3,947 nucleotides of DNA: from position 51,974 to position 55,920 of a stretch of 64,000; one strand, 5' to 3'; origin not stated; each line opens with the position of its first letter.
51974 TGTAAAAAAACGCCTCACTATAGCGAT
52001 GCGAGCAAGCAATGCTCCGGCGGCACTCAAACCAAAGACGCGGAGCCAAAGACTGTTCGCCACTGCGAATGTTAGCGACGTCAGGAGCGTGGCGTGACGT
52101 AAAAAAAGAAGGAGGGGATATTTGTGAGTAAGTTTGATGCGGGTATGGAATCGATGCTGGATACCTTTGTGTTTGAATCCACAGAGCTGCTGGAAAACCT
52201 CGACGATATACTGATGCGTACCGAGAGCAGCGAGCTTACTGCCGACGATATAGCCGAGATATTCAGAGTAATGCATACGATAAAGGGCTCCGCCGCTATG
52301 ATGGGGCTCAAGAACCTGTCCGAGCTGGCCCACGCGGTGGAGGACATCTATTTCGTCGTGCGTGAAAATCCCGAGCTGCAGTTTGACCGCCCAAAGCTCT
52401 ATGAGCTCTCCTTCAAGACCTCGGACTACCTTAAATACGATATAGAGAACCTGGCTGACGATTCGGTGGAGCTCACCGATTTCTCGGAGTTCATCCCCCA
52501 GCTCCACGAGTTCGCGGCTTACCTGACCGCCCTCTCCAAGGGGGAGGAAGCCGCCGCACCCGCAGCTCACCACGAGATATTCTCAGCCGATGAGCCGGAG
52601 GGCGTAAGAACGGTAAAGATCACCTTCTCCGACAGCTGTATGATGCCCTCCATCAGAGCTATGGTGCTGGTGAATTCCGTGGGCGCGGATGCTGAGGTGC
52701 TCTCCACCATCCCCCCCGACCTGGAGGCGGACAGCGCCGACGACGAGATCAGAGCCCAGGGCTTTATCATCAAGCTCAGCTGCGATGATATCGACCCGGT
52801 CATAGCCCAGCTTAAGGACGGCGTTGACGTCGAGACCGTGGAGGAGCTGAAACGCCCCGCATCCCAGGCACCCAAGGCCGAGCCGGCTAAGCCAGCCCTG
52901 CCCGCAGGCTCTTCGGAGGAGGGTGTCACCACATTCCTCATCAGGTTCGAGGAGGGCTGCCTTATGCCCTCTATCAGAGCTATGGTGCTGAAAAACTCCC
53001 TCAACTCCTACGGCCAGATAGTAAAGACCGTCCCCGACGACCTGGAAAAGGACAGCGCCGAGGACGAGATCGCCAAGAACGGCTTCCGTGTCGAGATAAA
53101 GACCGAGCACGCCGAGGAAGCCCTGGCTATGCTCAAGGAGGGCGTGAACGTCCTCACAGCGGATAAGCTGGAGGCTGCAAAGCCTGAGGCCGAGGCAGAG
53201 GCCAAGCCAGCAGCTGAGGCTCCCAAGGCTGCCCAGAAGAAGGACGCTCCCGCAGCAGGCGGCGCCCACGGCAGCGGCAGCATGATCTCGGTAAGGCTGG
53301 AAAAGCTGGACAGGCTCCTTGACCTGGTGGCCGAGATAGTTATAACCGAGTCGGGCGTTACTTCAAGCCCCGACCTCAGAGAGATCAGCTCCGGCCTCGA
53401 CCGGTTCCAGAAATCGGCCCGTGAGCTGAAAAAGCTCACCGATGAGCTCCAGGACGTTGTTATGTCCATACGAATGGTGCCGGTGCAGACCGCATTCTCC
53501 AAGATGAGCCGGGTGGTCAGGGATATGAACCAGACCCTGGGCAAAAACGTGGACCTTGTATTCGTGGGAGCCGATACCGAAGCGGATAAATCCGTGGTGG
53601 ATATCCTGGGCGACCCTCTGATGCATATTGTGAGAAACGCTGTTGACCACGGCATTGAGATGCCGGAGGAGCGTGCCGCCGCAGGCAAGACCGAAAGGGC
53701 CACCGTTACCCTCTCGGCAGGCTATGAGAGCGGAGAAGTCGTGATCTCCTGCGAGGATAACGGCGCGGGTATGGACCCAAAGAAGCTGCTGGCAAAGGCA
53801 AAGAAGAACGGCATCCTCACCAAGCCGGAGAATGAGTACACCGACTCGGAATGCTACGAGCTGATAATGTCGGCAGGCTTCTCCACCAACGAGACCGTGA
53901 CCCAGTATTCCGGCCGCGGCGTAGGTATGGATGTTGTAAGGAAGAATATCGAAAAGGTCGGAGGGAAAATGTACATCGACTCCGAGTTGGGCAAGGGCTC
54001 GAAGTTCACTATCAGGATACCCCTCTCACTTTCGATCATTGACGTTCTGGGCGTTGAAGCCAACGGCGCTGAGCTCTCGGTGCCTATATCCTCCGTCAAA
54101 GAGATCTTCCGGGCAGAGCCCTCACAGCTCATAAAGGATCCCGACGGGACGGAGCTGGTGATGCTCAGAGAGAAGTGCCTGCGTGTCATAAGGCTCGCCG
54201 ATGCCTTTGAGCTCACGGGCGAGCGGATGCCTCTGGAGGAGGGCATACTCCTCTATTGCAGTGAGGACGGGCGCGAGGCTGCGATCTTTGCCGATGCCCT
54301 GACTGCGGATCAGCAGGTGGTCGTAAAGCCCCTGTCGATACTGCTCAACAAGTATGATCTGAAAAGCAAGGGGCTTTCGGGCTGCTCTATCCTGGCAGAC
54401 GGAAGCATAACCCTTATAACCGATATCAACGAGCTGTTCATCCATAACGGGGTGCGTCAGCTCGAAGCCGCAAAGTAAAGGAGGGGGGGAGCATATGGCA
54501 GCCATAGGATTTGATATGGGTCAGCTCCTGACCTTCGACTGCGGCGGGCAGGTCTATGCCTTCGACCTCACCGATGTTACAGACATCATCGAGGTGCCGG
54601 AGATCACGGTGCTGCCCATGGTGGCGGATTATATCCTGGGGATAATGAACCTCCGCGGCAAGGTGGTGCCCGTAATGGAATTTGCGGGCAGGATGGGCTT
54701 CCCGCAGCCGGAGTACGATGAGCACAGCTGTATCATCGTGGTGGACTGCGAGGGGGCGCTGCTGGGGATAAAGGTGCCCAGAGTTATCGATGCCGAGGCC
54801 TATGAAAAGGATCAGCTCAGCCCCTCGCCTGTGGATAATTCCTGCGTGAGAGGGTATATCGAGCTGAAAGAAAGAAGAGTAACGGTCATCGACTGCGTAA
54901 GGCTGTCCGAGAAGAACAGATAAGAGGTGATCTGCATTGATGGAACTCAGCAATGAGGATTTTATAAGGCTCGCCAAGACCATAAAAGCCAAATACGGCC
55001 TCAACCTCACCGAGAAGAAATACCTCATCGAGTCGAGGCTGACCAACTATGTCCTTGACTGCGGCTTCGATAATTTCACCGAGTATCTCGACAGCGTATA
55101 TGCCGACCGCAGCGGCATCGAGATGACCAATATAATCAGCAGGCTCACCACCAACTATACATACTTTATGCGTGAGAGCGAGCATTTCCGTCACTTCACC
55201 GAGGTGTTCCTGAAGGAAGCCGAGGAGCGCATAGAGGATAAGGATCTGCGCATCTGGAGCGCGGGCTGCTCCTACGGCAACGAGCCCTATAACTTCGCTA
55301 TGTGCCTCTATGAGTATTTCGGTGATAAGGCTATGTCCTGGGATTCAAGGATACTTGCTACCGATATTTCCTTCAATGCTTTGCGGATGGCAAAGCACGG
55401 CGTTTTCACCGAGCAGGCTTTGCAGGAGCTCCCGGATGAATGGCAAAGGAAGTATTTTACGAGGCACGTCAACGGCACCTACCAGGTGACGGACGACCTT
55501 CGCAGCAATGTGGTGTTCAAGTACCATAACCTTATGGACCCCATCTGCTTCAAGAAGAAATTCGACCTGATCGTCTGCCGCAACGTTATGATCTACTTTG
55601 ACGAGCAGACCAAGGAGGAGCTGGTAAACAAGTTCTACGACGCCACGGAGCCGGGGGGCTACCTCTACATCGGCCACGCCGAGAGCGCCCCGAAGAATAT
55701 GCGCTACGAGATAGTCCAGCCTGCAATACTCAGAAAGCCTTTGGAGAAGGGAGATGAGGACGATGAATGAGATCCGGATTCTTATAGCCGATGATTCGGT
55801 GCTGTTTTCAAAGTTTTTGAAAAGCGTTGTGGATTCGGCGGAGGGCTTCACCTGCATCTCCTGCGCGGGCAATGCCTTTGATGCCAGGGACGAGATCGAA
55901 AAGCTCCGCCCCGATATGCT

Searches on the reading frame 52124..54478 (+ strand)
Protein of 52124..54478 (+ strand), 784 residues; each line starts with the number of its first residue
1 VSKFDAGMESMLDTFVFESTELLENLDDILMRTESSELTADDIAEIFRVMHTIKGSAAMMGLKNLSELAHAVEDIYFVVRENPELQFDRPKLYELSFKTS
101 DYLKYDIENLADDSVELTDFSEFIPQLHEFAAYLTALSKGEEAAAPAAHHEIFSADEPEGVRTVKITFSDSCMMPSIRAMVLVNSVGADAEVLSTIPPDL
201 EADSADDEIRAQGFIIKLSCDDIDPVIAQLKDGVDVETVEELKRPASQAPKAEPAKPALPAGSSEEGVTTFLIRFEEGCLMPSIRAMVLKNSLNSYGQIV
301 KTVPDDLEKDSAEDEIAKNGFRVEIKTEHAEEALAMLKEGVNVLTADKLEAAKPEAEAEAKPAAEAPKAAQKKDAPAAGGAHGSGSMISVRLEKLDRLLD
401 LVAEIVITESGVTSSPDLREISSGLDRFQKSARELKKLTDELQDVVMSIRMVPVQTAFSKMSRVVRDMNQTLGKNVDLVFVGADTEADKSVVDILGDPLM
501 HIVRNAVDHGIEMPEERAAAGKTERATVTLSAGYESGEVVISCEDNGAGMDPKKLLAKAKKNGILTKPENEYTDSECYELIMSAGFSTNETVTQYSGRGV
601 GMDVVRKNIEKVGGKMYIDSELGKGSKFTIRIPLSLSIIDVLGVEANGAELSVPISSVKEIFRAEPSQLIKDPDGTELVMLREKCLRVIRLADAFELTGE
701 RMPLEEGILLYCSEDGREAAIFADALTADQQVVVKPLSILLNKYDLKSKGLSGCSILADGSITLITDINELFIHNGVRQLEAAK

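Call 12: search_protein_families(library=pfam, proteins=[window:52124-54478:+])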
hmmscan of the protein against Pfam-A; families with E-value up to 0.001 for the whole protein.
window:52124-54478:+ (784 aa): 5 families
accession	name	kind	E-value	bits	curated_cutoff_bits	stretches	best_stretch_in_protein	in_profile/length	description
PF07194.16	P2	-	5.5e-22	78.1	23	2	273-335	6-66/81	P2 response regulator binding domain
PF02518.31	HATPase_c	-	3.7e-20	72.9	26.4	1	497-635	4-110/111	Histidine kinase-, DNA gyrase B-, and HSP90-like ATPase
PF01627.28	Hpt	-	9.9e-17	61.4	24.6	1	11-91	2-70/84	Hpt domain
PF01584.24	CheW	-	1.2e-15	57.8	23.5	1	641-772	2-134/138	CheW-like domain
PF02895.20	H-kinase_dim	-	9.4e-14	52.1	23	1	386-449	2-68/68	Signal transducing histidine kinase, homodimeric domain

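Call 13: find_encoding_contigs(protein=window:52124-54478:+, flank=4000, max_places=10)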
Protein window:52124-54478:+ (784 aa): 10 contigs read that carry it; 2 places shown.
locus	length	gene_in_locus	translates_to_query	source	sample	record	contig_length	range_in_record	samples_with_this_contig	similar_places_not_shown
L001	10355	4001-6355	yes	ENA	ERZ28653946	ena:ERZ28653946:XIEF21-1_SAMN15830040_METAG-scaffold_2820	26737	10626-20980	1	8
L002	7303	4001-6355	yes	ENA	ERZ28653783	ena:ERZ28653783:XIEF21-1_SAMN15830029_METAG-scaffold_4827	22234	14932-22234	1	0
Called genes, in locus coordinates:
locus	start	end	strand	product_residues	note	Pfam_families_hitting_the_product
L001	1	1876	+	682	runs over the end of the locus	PF01136:Peptidase_U32, PF12392:DUF3656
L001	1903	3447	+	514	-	PF03703:bPH_2 (weak)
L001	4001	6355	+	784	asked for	PF01627:Hpt, PF07194:P2, PF02895:H-kinase_dim, PF02518:HATPase_c, PF01584:CheW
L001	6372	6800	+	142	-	PF01584:CheW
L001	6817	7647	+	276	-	PF03705:CheR_N, PF13489:Methyltransf_23 (faint), PF01739:CheR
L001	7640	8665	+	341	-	PF00072:Response_reg, PF01339:CheB_methylest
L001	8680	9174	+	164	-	PF01584:CheW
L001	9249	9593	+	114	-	-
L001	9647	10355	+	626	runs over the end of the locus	PF01134:GIDA, PF01262:AlaDh_PNT_C (faint), PF07992:Pyr_redox_2 (weak), PF12831:FAD_oxidored (weak), PF13738:Pyr_redox_3 (faint), PF21680:GIDA_C_1st, PF13932:SAM_GIDA_C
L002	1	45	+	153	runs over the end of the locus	PF05164:ZapA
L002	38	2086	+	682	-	PF01136:Peptidase_U32, PF12392:DUF3656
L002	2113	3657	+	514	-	PF03703:bPH_2 (weak)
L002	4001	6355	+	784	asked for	PF01627:Hpt, PF07194:P2, PF02895:H-kinase_dim, PF02518:HATPase_c, PF01584:CheW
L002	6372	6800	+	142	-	PF01584:CheW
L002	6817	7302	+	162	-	?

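Call 21: find_homologous_proteins(query=window:52124-54478:+, max_evalue=1e-100)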
Query window:52124-54478:+ (784 aa): 1802 proteins with E <= 1e-100 among 8000 candidates; the best 120 are listed.
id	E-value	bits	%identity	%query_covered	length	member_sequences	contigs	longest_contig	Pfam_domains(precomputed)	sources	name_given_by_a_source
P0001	0.0e+0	1678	99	100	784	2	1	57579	PF07194.17,PF02895.21,PF01584.25,PF02518.32,PF01627.29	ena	-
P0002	0.0e+0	1520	88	100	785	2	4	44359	PF07194.17,PF02895.21,PF01584.25,PF02518.32,PF01627.29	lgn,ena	-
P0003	0.0e+0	1438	84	100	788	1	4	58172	PF07194.17,PF02895.21,PF01584.25,PF02518.32,PF01627.29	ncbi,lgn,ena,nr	ncbi:MAG: chemotaxis protein CheA [Ruminococcus sp.]|nr:chemotaxis protein CheA [Ruminococcus sp.]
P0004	0.0e+0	1365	80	99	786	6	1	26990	PF07194.17,PF02895.21,PF01584.25,PF02518.32,PF01627.29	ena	-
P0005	0.0e+0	1341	80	99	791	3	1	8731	PF07194.17,PF02895.21,PF01584.25,PF02518.32,PF01627.29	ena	-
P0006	0.0e+0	1340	78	100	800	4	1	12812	PF07194.17,PF02895.21,PF01584.25,PF02518.32,PF01627.29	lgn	-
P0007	0.0e+0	1337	79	99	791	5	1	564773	PF07194.17,PF02895.21,PF01584.25,PF02518.32,PF01627.29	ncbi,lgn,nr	ncbi:two-component system, chemotaxis family, sensor kinase CheA [Ruminococcaceae bacterium FB2012]|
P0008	0.0e+0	1333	80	99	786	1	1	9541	PF07194.17,PF02895.21,PF01584.25,PF02518.32,PF01627.29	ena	-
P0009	0.0e+0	1332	78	99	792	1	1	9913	PF07194.17,PF02895.21,PF01584.25,PF02518.32,PF01627.29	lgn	-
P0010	0.0e+0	1332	80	99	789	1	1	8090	PF07194.17,PF02895.21,PF01584.25,PF02518.32,PF01627.29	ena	-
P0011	0.0e+0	1331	79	99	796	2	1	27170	PF07194.17,PF02895.21,PF01584.25,PF02518.32,PF01627.29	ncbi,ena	-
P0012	0.0e+0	1324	79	99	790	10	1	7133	PF07194.17,PF02895.21,PF01584.25,PF02518.32,PF01627.29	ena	-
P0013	0.0e+0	1319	79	99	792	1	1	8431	PF07194.17,PF02895.21,PF01584.25,PF02518.32,PF01627.29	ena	-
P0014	0.0e+0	1317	78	100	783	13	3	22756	PF07194.17,PF02895.21,PF01584.25,PF02518.32,PF01627.29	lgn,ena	-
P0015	0.0e+0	1316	79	99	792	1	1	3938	PF07194.17,PF02895.21,PF01584.25,PF02518.32,PF01627.29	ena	-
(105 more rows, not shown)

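Call 23: find_encoding_contigs(protein=P0001, flank=4000, max_places=4)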
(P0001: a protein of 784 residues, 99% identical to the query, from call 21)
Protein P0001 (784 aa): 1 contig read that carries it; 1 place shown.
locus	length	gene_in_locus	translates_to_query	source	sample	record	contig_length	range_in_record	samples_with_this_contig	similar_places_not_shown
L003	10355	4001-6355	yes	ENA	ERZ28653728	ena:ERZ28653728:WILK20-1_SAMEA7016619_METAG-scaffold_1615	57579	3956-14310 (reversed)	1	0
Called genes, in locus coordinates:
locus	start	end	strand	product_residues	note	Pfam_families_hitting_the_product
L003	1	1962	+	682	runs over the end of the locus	PF01136:Peptidase_U32, PF12392:DUF3656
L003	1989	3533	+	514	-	PF03703:bPH_2 (weak)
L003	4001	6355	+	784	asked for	PF01627:Hpt, PF07194:P2, PF02895:H-kinase_dim, PF02518:HATPase_c, PF01584:CheW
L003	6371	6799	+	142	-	PF01584:CheW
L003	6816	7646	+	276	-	PF03705:CheR_N, PF13489:Methyltransf_23 (faint), PF01739:CheR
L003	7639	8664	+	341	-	PF00072:Response_reg, PF01339:CheB_methylest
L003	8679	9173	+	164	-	PF01584:CheW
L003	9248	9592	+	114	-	-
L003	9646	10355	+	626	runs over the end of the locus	PF01134:GIDA, PF01262:AlaDh_PNT_C (faint), PF07992:Pyr_redox_2 (weak), PF13738:Pyr_redox_3 (faint), PF21680:GIDA_C_1st, PF13932:SAM_GIDA_C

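Call 24: find_encoding_contigs(protein=P0002, flank=4000, max_places=4)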
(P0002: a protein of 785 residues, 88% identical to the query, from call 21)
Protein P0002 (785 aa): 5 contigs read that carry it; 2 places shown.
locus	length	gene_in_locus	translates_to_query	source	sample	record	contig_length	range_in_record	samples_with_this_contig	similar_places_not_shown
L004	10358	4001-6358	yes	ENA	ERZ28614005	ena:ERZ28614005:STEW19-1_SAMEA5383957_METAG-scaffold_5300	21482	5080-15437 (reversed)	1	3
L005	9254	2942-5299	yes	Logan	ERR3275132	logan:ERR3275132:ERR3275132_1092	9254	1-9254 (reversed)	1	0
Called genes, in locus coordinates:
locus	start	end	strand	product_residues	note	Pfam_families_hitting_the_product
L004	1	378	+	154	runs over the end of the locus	PF05164:ZapA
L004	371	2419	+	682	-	PF01136:Peptidase_U32, PF12392:DUF3656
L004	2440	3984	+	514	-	PF03703:bPH_2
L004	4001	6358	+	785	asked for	PF01627:Hpt, PF07194:P2, PF02895:H-kinase_dim, PF02518:HATPase_c, PF01584:CheW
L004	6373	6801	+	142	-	PF01584:CheW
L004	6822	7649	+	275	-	PF03705:CheR_N, PF13489:Methyltransf_23 (faint), PF01739:CheR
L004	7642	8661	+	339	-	PF00072:Response_reg, PF01339:CheB_methylest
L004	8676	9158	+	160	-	PF01584:CheW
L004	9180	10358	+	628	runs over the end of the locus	PF01134:GIDA, PF07992:Pyr_redox_2 (weak), PF13738:Pyr_redox_3 (faint), PF21680:GIDA_C_1st, PF13932:SAM_GIDA_C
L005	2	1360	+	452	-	?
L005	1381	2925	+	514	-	PF03703:bPH_2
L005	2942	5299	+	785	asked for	PF01627:Hpt, PF07194:P2, PF02895:H-kinase_dim, PF02518:HATPase_c, PF01584:CheW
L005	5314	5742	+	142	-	PF01584:CheW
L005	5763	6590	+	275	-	PF03705:CheR_N, PF13489:Methyltransf_23 (faint), PF01739:CheR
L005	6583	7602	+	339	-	PF00072:Response_reg, PF01339:CheB_methylest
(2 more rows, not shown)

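Call 25: find_encoding_contigs(protein=P0003, flank=4000, max_places=4)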
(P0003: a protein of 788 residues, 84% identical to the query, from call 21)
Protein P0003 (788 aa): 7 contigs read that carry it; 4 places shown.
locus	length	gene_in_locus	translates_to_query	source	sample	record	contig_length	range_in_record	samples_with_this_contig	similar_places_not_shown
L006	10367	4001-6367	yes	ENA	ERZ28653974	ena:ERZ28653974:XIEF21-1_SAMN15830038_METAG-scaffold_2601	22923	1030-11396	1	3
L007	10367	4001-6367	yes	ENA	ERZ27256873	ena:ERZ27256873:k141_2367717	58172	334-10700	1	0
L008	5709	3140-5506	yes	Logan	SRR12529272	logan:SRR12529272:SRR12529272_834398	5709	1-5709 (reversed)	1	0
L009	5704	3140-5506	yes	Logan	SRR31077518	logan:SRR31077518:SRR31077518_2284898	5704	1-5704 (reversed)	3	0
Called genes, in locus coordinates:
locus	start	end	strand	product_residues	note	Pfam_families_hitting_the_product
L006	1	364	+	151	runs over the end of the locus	PF05164:ZapA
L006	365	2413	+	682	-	PF01136:Peptidase_U32, PF12392:DUF3656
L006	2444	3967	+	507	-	PF03703:bPH_2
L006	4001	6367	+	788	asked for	PF01627:Hpt, PF07194:P2, PF02895:H-kinase_dim, PF02518:HATPase_c, PF01584:CheW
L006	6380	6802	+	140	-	PF01584:CheW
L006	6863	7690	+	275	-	PF03705:CheR_N, PF01739:CheR, PF13489:Methyltransf_23 (weak)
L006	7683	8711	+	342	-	PF00072:Response_reg, PF01339:CheB_methylest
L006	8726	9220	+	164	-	PF01584:CheW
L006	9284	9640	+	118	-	-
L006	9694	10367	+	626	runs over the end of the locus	PF01134:GIDA, PF01262:AlaDh_PNT_C (faint), PF07992:Pyr_redox_2 (weak), PF13738:Pyr_redox_3 (faint), PF21680:GIDA_C_1st, PF13932:SAM_GIDA_C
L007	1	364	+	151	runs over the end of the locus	PF05164:ZapA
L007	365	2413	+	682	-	PF01136:Peptidase_U32, PF12392:DUF3656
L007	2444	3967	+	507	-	PF03703:bPH_2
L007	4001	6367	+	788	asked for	PF01627:Hpt, PF07194:P2, PF02895:H-kinase_dim, PF02518:HATPase_c, PF01584:CheW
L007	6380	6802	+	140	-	PF01584:CheW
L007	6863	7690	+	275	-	PF03705:CheR_N, PF01739:CheR, PF13489:Methyltransf_23 (weak)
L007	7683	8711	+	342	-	PF00072:Response_reg, PF01339:CheB_methylest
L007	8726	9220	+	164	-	PF01584:CheW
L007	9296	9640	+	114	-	-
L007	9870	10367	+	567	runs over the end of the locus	PF01134:GIDA, PF21680:GIDA_C_1st, PF13932:SAM_GIDA_C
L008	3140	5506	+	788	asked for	PF01627:Hpt, PF07194:P2, PF02895:H-kinase_dim, PF02518:HATPase_c, PF01584:CheW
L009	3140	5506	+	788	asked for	PF01627:Hpt, PF07194:P2, PF02895:H-kinase_dim, PF02518:HATPase_c, PF01584:CheW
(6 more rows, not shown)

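Call 41: find_encoding_contigs(protein=P0007, flank=3000, max_places=2)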
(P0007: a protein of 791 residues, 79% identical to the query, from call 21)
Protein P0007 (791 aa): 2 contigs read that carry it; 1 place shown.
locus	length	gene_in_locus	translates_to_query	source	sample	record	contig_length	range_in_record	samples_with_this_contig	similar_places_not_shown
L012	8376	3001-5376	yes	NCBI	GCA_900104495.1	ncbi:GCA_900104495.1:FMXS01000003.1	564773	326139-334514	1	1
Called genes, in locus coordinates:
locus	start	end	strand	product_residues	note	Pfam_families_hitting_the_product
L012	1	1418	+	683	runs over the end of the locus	PF01136:Peptidase_U32, PF12392:DUF3656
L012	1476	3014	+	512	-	PF03703:bPH_2 (faint)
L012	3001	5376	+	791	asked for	PF01627:Hpt, PF07194:P2, PF02895:H-kinase_dim, PF02518:HATPase_c, PF01584:CheW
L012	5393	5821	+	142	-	PF01584:CheW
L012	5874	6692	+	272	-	PF03705:CheR_N, PF01739:CheR, PF13489:Methyltransf_23 (weak)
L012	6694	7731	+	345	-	PF00072:Response_reg, PF01339:CheB_methylest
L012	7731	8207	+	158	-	PF01584:CheW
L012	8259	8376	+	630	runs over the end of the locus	PF01134:GIDA, PF07992:Pyr_redox_2, PF21680:GIDA_C_1st, PF13932:SAM_GIDA_C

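Call 42: find_encoding_contigs(protein=P0004, flank=3000, max_places=2)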
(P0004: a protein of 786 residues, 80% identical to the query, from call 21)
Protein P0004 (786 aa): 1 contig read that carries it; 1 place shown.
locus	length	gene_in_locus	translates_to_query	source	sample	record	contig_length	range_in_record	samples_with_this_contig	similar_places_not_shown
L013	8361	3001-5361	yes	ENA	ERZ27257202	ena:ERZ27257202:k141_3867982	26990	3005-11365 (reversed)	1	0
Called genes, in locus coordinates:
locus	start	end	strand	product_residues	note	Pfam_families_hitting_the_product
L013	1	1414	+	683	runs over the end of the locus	PF01136:Peptidase_U32, PF12392:DUF3656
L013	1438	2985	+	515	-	PF03703:bPH_2 (weak)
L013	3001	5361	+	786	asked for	PF01627:Hpt, PF07194:P2, PF02895:H-kinase_dim, PF02518:HATPase_c, PF01584:CheW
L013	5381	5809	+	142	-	PF01584:CheW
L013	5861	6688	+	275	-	PF03705:CheR_N, PF01739:CheR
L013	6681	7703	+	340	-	PF00072:Response_reg, PF01339:CheB_methylest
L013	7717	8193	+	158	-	PF01584:CheW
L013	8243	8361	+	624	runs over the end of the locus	PF01134:GIDA, PF07992:Pyr_redox_2 (weak), PF12831:FAD_oxidored (weak), PF21680:GIDA_C_1st, PF13932:SAM_GIDA_C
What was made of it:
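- On MIRU-like intercistronic repeats: The array lies between bPH and cheA, which are 15-33 nt apart or overlapping in relatives (calls 24, 25, 41, 42).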

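Call 43: find_encoding_contigs(protein=P0014, flank=3000, max_places=2)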
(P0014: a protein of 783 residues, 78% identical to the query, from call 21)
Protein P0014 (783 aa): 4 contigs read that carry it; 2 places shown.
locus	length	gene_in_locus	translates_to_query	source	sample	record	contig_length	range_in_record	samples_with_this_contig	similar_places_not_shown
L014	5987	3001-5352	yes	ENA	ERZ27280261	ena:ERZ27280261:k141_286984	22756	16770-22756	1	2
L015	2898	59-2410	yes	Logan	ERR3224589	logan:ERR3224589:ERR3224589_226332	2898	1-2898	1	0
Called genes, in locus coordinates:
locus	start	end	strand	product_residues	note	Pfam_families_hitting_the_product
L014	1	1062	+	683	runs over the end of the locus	PF01136:Peptidase_U32, PF12392:DUF3656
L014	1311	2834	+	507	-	PF03703:bPH_2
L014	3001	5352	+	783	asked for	PF01627:Hpt, PF07194:P2, PF02895:H-kinase_dim, PF02518:HATPase_c, PF01584:CheW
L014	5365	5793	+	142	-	PF01584:CheW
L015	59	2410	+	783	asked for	PF01627:Hpt, PF07194:P2, PF02895:H-kinase_dim, PF02518:HATPase_c, PF01584:CheW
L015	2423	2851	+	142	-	PF01584:CheW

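Call 68: find_encoding_contigs(protein=P0014, flank=10000, max_places=4)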
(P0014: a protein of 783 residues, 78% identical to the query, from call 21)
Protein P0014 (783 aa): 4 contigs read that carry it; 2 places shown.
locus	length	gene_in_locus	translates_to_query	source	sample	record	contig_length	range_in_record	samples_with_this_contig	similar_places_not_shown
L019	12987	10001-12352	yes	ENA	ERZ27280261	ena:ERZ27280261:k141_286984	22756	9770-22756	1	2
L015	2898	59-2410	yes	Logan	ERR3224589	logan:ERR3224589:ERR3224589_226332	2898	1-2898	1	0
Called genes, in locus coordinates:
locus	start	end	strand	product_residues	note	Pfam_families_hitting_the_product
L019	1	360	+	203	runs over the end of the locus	PF04893:Yip1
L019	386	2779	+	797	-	PF18952:DUF5696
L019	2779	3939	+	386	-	PF00528:BPD_transp_1 (weak)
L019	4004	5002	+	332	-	PF00528:BPD_transp_1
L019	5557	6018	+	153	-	PF05164:ZapA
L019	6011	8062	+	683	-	PF01136:Peptidase_U32, PF12392:DUF3656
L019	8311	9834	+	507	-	PF03703:bPH_2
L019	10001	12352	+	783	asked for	PF01627:Hpt, PF07194:P2, PF02895:H-kinase_dim, PF02518:HATPase_c, PF01584:CheW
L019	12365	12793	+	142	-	PF01584:CheW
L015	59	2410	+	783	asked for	PF01627:Hpt, PF07194:P2, PF02895:H-kinase_dim, PF02518:HATPase_c, PF01584:CheW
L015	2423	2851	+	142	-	PF01584:CheW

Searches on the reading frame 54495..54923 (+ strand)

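Call 12: search_protein_families(library=pfam, proteins=[window:54495-54923:+])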
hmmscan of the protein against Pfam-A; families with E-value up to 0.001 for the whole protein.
window:54495-54923:+ (142 aa): 1 family
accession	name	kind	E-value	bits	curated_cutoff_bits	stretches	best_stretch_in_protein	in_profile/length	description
PF01584.24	CheW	-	1.3e-29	103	23.5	1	10-138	1-134/138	CheW-like domain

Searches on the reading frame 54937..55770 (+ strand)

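Call 12: search_protein_families(library=pfam, proteins=[window:54937-55770:+])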
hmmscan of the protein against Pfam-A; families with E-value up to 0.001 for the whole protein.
window:54937-55770:+ (277 aa): 6 families
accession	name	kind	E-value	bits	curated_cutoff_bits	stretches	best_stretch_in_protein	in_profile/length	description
PF01739.24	CheR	-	4.5e-62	209.4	27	1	73-257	1-185/195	CheR methyltransferase, SAM binding domain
PF03705.20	CheR_N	-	1.1e-09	38.2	27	1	7-57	1-52/53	CheR methyltransferase, all-alpha domain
PF13489.12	Methyltransf_23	-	1.1e-05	25.7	27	1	138-245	46-116/164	Methyltransferase domain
PF08242.18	Methyltransf_12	-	9.3e-05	23.5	30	1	191-243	64-98/98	Methyltransferase domain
PF13649.12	Methyltransf_25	-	0.00013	23.1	27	0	191-241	47-97/97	Methyltransferase domain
PF08241.18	Methyltransf_11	-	0.00073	20.6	21.2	0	207-245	59-95/95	Methyltransferase domain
